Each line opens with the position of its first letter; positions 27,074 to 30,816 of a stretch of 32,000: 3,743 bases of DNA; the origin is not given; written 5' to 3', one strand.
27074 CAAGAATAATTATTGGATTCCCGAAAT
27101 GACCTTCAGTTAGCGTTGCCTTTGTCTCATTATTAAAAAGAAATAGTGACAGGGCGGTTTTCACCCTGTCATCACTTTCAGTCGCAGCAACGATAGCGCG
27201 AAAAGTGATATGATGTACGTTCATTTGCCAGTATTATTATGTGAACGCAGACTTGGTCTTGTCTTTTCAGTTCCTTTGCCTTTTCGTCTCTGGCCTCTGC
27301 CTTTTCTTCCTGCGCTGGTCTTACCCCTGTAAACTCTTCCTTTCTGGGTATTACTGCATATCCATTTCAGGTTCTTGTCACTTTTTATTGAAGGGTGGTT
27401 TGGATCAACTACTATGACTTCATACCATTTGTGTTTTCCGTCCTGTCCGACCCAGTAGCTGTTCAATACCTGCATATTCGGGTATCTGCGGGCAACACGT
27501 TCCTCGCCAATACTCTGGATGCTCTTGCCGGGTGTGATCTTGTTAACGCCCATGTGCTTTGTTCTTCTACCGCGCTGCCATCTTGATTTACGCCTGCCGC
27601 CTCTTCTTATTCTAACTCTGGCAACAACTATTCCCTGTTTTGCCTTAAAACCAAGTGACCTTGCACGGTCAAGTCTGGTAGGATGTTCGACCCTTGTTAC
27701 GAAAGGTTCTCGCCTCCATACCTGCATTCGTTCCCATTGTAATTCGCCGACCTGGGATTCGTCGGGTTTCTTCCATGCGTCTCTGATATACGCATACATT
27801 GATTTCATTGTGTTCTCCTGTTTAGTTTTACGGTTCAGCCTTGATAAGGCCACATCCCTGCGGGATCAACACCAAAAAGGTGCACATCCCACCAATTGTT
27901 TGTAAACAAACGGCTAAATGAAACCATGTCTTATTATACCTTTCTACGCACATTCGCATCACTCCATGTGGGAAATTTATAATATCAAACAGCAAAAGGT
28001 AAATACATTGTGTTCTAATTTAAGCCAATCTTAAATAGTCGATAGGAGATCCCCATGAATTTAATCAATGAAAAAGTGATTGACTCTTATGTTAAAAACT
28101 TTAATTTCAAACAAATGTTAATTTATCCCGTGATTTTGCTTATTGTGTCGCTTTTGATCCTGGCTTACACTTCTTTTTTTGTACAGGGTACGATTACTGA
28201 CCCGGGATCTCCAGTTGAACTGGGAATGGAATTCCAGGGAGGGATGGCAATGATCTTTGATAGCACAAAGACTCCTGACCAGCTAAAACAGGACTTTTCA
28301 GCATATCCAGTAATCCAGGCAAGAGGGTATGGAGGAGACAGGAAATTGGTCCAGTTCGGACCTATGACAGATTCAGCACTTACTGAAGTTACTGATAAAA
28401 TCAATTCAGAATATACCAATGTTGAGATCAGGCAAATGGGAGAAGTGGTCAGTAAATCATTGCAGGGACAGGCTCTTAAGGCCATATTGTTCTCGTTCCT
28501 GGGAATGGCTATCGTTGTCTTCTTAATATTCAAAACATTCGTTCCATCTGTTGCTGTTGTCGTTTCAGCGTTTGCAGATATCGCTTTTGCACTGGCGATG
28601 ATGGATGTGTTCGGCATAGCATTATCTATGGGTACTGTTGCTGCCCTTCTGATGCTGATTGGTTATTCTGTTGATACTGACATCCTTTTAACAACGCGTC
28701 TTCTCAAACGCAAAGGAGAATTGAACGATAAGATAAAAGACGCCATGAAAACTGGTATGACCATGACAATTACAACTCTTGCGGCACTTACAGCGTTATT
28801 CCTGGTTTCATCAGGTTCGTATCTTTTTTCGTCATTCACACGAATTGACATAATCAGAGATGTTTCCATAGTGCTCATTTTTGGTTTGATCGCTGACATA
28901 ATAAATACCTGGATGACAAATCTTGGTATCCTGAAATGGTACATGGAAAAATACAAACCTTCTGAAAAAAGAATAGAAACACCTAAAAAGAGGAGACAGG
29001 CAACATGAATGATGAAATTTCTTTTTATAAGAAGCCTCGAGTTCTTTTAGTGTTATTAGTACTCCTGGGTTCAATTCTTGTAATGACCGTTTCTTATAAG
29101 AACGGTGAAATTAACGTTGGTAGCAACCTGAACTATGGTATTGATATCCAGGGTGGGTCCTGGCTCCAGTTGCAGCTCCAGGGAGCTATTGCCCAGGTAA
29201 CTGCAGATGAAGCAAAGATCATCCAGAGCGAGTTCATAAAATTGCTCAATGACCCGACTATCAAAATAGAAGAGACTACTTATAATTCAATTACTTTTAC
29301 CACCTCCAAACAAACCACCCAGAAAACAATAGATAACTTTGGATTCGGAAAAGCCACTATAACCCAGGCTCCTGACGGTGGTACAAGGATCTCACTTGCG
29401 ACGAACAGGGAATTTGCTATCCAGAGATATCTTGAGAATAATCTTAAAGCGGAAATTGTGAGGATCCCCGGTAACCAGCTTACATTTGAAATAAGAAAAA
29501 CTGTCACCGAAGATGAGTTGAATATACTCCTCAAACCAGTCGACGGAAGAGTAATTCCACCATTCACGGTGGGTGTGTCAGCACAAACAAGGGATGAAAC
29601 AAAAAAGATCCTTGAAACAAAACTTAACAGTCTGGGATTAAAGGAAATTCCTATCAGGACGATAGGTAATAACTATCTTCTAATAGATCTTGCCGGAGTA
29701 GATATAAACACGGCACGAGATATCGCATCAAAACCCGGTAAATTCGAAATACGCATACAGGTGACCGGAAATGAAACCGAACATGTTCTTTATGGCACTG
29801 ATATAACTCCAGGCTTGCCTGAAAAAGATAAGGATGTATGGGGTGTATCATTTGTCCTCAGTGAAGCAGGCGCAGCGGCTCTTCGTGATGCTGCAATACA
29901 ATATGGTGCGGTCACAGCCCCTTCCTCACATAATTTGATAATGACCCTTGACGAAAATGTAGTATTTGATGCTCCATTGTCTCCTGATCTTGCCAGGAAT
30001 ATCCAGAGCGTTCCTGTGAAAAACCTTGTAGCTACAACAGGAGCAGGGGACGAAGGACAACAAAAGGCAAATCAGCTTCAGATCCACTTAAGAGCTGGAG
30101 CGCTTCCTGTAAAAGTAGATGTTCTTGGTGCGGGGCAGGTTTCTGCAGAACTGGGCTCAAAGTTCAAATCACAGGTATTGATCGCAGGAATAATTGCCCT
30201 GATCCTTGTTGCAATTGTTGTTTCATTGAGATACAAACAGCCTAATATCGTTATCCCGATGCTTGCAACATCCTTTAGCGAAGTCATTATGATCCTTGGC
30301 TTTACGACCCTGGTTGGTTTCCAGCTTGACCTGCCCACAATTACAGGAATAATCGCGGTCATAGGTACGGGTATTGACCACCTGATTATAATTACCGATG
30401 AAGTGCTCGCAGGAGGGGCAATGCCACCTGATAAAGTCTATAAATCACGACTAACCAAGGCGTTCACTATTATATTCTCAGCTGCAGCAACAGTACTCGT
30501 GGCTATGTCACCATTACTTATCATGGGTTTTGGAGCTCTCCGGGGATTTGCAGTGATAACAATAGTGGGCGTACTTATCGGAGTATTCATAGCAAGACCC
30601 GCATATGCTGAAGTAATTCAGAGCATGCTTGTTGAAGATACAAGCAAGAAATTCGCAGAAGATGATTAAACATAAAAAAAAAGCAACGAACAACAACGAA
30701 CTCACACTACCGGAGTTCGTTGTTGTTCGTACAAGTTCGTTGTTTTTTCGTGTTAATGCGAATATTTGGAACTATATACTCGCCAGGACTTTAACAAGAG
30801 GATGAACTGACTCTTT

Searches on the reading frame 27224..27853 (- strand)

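Call 44: search_protein_families(library=pfam, proteins=[window:27224-27853:-], max_evalue=0.001)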
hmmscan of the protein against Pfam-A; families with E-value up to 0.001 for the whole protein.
window:27224-27853:- (210 aa): 1 family
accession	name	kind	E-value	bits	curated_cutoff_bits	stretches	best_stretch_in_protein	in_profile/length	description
PF00827.22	Ribosomal_L15e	-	3.5e-85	284.9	27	1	18-204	1-190/191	Ribosomal L15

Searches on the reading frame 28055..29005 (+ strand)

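Call 44: search_protein_families(library=pfam, proteins=[window:28055-29005:+], max_evalue=0.001)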
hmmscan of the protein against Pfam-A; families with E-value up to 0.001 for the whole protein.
window:28055-29005:+ (317 aa): 1 family
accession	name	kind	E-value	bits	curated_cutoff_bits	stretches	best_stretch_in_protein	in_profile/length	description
PF02355.23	SecD_SecF_C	-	2.7e-33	115.4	20.5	1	111-298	4-188/189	Protein export membrane protein SecD/SecF, C-terminal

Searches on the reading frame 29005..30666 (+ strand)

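Call 44: search_protein_families(library=pfam, proteins=[window:29005-30666:+], max_evalue=0.001)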
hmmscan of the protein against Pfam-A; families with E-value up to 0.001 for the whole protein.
window:29005-30666:+ (554 aa): 4 families
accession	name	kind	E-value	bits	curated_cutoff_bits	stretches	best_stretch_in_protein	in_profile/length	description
PF02355.23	SecD_SecF_C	-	2.5e-18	66.6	20.5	1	377-528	19-173/189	Protein export membrane protein SecD/SecF, C-terminal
PF03176.21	MMPL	-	2.1e-05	24.1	20.5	1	348-531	100-292/333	MMPL family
PF21760.3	SecD_1st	-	0.00053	19.8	27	0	198-250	3-56/60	Protein translocase subunit SecDF, P1 domain, N-terminal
PF22599.2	SecDF_P1_head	-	0.0008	19.7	27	0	259-369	18-114/114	SecDF, P1 head subdomain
